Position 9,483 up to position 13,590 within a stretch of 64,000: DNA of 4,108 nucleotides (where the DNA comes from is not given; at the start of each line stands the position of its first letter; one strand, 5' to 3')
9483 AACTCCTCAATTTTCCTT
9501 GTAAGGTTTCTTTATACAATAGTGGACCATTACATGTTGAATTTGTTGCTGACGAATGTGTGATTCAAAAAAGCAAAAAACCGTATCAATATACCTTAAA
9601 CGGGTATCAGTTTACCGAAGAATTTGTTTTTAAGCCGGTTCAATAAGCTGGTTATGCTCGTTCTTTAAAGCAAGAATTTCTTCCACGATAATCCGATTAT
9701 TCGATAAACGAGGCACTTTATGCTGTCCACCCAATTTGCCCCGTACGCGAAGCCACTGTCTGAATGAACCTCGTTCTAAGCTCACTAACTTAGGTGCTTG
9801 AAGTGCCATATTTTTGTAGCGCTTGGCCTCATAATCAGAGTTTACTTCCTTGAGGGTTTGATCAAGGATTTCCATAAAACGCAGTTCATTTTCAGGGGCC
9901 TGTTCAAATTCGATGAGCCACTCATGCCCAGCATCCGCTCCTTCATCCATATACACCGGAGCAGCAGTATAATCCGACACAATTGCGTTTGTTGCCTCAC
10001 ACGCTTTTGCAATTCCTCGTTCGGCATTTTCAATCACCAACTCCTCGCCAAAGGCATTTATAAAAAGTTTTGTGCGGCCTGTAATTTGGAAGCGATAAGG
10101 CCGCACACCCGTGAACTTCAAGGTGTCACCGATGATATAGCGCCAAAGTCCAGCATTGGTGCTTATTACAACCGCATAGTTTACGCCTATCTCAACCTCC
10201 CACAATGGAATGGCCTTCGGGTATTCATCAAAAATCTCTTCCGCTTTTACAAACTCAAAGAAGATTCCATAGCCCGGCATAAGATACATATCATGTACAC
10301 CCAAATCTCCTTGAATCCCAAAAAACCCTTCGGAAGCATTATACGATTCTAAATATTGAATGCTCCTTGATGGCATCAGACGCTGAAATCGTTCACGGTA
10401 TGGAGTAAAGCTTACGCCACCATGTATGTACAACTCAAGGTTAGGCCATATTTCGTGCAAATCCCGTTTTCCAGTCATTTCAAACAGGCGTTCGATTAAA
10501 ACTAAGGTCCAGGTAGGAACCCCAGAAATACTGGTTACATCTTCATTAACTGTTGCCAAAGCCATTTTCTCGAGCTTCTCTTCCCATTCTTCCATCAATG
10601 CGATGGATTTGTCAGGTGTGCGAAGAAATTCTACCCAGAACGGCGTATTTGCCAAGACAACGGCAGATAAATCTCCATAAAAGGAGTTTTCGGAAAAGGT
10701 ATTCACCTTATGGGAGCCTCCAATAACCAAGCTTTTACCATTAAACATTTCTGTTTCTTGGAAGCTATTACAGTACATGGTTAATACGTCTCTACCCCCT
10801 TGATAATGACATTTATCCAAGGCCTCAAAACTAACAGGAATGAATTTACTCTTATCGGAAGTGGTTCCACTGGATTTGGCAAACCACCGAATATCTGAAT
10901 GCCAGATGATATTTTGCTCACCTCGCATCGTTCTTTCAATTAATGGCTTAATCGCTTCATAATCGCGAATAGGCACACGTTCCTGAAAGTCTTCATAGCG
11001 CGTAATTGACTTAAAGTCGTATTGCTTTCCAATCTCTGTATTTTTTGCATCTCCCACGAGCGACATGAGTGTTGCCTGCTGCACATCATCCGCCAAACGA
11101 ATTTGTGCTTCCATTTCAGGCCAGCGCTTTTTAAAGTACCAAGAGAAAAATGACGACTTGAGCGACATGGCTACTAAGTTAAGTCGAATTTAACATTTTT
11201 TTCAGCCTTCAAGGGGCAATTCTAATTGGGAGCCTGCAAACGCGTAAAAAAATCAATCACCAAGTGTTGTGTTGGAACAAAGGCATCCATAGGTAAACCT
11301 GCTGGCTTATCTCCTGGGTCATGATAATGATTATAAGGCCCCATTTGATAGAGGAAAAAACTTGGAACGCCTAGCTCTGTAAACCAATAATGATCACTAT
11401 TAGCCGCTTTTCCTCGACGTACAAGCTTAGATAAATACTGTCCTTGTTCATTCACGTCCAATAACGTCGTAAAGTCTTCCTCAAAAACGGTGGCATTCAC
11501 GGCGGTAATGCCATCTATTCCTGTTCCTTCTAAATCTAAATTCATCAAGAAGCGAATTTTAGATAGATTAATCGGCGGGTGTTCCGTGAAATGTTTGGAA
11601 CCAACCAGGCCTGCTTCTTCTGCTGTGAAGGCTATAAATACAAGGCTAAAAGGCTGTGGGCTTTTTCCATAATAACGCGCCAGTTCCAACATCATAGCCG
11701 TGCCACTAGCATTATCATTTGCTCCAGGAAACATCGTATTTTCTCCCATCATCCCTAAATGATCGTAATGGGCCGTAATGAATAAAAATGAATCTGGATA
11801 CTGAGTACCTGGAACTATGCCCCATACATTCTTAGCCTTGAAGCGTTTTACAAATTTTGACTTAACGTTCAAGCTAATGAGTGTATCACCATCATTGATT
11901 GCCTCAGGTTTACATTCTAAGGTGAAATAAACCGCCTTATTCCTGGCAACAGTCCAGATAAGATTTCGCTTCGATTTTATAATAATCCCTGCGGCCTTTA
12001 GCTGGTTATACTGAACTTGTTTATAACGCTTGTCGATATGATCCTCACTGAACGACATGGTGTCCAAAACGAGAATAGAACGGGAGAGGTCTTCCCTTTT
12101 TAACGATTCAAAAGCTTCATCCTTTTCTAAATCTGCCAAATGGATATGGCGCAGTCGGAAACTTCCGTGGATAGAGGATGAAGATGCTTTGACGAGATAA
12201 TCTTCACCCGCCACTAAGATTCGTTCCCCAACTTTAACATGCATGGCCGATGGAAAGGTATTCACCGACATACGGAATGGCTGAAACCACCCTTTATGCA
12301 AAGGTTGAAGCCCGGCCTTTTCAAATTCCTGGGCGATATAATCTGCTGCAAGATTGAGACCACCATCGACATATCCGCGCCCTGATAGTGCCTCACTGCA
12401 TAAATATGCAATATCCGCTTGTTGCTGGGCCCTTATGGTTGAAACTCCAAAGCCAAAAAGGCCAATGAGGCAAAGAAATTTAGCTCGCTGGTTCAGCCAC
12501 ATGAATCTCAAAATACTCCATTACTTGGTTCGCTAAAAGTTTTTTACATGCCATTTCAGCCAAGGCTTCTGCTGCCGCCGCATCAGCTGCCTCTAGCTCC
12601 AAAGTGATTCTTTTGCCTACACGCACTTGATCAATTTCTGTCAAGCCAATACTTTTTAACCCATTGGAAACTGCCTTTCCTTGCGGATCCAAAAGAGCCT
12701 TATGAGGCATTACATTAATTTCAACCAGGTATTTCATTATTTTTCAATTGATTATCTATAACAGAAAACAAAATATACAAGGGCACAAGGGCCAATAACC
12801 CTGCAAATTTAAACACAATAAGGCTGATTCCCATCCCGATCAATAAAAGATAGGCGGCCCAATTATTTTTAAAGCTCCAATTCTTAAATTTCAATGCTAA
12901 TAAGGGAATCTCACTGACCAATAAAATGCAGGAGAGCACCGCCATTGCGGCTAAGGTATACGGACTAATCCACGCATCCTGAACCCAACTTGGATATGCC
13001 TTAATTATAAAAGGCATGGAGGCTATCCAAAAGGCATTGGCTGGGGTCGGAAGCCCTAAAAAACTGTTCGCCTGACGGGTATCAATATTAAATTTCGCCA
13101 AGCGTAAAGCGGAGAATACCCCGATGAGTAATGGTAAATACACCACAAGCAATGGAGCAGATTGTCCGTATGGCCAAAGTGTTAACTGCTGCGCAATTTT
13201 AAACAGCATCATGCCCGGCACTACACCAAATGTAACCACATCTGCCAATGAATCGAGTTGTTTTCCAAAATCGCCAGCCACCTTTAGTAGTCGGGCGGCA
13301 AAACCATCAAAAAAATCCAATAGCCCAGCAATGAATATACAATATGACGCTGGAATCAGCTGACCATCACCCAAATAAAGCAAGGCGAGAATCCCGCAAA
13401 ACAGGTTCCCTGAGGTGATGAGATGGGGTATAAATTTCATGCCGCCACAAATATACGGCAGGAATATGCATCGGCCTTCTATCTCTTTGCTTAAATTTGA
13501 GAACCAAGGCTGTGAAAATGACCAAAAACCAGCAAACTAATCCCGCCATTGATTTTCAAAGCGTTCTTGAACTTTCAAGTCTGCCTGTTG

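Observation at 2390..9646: Four-gene putative periplasmic glycosylation operon: DUF2723 (O-mannosyltransferase-like) + two further large polytopic membrane proteins + soluble GT2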

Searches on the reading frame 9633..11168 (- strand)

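Call 8: search_protein_families(library=pfam, proteins=[window:9633-11168:-], max_evalue=0.01)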
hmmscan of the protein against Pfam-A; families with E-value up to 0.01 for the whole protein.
window:9633-11168:- (512 aa): 3 families
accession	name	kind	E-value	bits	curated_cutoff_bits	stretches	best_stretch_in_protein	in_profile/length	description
PF03321.19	GH3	-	9.8e-62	209.3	23.6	1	18-268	4-302/304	GH3 family N-terminal domain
PF23572.1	GH3_C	-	8.7e-27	94.6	23.6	1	380-492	1-118/119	GH3 family C-terminal domain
PF23571.1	GH3_M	-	3.1e-18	66.1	23.6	1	296-365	2-75/75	GH3 family central domain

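Call 9: search_protein_families(library=ncbifam, proteins=[window:9633-11168:-], max_evalue=0.01)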
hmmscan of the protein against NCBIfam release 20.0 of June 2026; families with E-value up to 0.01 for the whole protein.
window:9633-11168:- (512 aa): 1 family
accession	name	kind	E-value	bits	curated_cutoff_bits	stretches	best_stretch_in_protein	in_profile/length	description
NF052613.1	OlsH_GH3_orni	equivalog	1.8e-120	403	620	1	26-502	38-511/524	lyso-ornithine lipid synthetase OlsH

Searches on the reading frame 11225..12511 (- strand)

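Call 8: search_protein_families(library=pfam, proteins=[window:11225-12511:-], max_evalue=0.01)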
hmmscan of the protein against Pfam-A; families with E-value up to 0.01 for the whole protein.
window:11225-12511:- (429 aa): 3 families
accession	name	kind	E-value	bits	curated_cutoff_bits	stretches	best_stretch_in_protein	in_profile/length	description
PF04389.22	Peptidase_M28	-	1.8e-35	122.9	21.3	1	228-419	1-190/193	Peptidase family M28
PF01546.33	Peptidase_M20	-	0.00018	21.9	24.6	1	262-387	31-173/206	Peptidase family M20/M25/M40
PF05343.19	Peptidase_M42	-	0.0027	17.2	23.2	0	264-311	132-179/292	M42 glutamyl aminopeptidase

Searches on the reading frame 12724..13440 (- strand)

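Call 8: search_protein_families(library=pfam, proteins=[window:12724-13440:-], max_evalue=0.01)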
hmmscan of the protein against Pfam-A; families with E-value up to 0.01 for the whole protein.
window:12724-13440:- (239 aa): 1 family
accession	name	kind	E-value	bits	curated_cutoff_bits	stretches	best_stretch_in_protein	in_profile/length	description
PF01066.26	CDP-OH_P_transf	-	2e-16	61.2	22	1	4-158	3-138/152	CDP-alcohol phosphatidyltransferase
